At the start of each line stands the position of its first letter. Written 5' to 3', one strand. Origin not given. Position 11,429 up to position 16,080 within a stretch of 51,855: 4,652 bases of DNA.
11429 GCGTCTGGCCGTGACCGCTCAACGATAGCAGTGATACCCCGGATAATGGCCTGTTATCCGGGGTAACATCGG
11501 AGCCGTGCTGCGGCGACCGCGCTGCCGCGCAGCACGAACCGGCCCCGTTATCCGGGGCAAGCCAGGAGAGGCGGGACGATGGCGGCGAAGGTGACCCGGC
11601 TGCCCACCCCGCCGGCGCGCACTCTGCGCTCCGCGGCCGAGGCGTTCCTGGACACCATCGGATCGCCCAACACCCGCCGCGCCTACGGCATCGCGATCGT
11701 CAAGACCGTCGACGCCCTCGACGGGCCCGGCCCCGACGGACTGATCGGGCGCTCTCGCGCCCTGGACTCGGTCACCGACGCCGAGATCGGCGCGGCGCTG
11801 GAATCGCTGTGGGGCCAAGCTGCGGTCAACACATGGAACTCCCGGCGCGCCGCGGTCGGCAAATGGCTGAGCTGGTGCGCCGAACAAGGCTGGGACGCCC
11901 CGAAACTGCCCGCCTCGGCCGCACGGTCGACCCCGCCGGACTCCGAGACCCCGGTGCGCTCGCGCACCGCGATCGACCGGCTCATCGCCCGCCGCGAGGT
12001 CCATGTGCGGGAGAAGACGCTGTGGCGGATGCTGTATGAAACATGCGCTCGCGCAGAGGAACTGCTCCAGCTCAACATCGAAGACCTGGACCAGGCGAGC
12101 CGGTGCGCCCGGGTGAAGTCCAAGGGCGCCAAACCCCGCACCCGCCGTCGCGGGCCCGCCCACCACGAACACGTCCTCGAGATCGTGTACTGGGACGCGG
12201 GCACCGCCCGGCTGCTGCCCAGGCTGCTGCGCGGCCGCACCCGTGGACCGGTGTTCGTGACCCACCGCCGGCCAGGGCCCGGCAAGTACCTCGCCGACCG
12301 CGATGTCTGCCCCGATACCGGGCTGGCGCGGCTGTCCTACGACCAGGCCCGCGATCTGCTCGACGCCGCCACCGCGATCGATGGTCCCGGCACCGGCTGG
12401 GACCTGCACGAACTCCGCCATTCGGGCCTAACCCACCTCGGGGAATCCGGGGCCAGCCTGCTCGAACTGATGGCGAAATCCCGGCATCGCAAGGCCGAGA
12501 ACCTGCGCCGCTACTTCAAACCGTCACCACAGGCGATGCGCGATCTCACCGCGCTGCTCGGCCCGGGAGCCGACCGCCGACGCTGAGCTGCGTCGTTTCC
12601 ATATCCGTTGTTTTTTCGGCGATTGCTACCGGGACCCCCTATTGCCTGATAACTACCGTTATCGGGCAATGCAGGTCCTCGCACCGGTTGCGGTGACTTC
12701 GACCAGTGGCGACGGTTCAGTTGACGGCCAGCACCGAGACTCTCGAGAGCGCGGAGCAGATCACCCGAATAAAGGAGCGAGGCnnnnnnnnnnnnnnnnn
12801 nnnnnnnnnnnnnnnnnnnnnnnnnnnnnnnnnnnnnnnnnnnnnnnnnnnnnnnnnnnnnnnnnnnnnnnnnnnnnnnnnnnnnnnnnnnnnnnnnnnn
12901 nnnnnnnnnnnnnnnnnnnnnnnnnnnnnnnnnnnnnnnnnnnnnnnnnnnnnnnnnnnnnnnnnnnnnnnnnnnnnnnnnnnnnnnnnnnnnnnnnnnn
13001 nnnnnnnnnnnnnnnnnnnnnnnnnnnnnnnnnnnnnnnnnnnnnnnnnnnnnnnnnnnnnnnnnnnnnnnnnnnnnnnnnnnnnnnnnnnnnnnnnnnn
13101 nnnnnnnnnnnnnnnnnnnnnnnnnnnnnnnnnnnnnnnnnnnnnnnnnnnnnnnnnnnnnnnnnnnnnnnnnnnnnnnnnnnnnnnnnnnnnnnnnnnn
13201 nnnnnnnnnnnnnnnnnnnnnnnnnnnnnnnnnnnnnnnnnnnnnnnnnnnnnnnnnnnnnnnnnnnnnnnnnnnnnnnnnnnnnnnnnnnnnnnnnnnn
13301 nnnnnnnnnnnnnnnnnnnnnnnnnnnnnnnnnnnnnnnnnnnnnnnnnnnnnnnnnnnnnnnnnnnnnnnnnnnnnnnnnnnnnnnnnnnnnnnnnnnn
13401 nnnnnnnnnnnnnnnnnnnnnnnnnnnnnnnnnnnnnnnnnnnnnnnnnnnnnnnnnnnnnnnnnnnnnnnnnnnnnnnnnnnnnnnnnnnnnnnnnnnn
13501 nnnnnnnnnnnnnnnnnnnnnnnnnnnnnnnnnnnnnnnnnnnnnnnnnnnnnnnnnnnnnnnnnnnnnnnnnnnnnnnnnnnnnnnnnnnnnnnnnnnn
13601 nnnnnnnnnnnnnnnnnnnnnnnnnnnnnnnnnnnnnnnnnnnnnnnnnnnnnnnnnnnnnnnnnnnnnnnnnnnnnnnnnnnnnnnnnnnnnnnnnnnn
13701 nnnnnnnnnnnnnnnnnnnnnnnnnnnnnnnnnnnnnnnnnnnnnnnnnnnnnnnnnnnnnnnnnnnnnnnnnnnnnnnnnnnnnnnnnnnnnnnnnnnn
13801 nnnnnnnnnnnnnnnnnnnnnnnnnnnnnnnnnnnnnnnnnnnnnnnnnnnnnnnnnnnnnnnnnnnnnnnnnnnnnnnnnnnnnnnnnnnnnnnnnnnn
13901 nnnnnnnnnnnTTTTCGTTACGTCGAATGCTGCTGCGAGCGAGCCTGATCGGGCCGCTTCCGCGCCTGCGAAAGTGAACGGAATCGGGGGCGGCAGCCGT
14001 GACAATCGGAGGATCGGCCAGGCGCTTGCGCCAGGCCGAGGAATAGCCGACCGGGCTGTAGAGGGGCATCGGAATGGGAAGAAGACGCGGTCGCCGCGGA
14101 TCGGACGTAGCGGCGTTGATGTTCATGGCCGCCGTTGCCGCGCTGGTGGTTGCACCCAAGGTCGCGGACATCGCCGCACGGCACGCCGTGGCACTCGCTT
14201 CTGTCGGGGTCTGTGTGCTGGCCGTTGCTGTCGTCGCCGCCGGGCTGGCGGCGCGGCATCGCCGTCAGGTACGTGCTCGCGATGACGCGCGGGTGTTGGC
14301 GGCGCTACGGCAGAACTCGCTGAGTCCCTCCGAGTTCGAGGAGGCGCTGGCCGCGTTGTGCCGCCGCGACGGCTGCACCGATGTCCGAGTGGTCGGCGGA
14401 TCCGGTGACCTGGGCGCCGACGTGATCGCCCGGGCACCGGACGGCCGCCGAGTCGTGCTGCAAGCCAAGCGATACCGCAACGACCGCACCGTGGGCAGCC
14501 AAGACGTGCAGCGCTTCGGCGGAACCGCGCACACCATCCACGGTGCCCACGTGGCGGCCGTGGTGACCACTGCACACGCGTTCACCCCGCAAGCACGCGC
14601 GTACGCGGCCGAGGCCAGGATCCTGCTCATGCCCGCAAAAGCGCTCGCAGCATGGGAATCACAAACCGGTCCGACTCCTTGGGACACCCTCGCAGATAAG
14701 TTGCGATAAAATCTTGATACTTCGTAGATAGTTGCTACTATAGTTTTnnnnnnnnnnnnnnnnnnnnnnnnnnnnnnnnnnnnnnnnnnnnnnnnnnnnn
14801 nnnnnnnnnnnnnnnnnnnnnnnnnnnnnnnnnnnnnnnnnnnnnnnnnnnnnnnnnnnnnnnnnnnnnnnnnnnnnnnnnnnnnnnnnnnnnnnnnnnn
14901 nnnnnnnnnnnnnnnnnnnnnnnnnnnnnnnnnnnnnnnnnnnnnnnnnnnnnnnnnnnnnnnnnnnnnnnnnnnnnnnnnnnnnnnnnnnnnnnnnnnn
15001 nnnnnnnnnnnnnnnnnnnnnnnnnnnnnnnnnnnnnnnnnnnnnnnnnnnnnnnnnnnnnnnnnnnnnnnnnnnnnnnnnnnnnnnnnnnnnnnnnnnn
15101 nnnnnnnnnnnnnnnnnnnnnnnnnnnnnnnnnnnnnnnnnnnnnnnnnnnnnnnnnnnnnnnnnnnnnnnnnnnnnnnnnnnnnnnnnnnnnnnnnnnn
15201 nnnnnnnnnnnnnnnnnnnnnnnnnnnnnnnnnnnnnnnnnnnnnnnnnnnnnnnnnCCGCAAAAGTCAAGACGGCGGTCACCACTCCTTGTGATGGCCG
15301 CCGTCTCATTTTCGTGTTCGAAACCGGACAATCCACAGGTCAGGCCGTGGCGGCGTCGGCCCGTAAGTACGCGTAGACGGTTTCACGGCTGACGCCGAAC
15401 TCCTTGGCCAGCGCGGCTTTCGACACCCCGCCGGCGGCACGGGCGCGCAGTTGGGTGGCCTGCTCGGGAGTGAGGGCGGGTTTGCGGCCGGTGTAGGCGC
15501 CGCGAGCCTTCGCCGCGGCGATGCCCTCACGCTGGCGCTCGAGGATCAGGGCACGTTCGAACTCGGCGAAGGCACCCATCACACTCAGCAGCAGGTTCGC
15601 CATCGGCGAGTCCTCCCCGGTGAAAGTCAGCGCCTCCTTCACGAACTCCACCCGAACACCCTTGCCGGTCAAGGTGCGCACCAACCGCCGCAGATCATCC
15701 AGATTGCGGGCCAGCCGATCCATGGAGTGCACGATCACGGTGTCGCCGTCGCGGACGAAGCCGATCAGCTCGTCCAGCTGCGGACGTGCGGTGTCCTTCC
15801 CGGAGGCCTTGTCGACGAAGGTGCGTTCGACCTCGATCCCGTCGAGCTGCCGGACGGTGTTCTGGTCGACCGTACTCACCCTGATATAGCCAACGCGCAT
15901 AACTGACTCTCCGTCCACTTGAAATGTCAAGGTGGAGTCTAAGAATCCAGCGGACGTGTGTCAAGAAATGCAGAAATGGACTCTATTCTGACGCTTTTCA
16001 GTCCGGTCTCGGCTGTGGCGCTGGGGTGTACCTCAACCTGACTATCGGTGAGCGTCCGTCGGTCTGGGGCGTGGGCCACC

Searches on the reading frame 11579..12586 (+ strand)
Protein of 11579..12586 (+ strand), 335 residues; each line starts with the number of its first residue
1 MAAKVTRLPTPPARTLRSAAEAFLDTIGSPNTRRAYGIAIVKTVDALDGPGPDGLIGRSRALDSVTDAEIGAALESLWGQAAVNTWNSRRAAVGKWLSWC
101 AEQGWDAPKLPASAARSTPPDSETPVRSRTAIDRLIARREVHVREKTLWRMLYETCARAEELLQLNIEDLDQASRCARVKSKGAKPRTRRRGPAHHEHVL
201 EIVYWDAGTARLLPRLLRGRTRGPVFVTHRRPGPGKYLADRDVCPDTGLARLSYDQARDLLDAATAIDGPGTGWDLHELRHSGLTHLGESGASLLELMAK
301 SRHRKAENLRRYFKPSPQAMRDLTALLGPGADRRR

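Call 45: search_protein_families(library=pfam, proteins=[window:11579-12586:+], max_evalue=0.001)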
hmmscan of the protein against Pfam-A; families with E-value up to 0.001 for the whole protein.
window:11579-12586:+ (335 aa): 1 family
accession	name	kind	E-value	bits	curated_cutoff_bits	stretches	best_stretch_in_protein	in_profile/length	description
PF00589.27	Phage_integrase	-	5.7e-11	42.9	27.1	1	141-316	20-169/172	Phage integrase family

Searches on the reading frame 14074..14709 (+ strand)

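Call 45: search_protein_families(library=pfam, proteins=[window:14074-14709:+], max_evalue=0.001)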
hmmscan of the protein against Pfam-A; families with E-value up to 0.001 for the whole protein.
window:14074-14709:+ (211 aa): 2 families
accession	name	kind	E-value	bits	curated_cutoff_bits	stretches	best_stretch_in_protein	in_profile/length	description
PF04471.18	Mrr_cat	-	7.6e-27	94.2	21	1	82-194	3-114/115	Restriction endonuclease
PF13156.12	Mrr_cat_2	-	2.6e-07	31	22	1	109-177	26-94/127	Restriction endonuclease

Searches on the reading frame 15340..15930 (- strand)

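Call 45: search_protein_families(library=pfam, proteins=[window:15340-15930:-], max_evalue=0.001)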
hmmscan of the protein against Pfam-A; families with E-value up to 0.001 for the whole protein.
window:15340-15930:- (196 aa): 5 families
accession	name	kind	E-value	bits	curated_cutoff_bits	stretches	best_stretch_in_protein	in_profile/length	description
PF00239.26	Resolvase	-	1.3e-36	126.3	23.3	1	13-145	2-144/145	Resolvase, N terminal domain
PF02796.21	HTH_7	-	2e-11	44.3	23.8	1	148-191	1-44/45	Helix-turn-helix domain of resolvase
PF13309.12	HTH_22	-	0.0004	20.8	29.6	0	173-190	46-63/63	HTH domain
PF08279.18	HTH_11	-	0.00075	19.8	25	0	165-190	12-37/55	HTH domain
PF13384.12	HTH_23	-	0.00076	19.7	24.6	0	160-190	10-39/50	Homeodomain-like domain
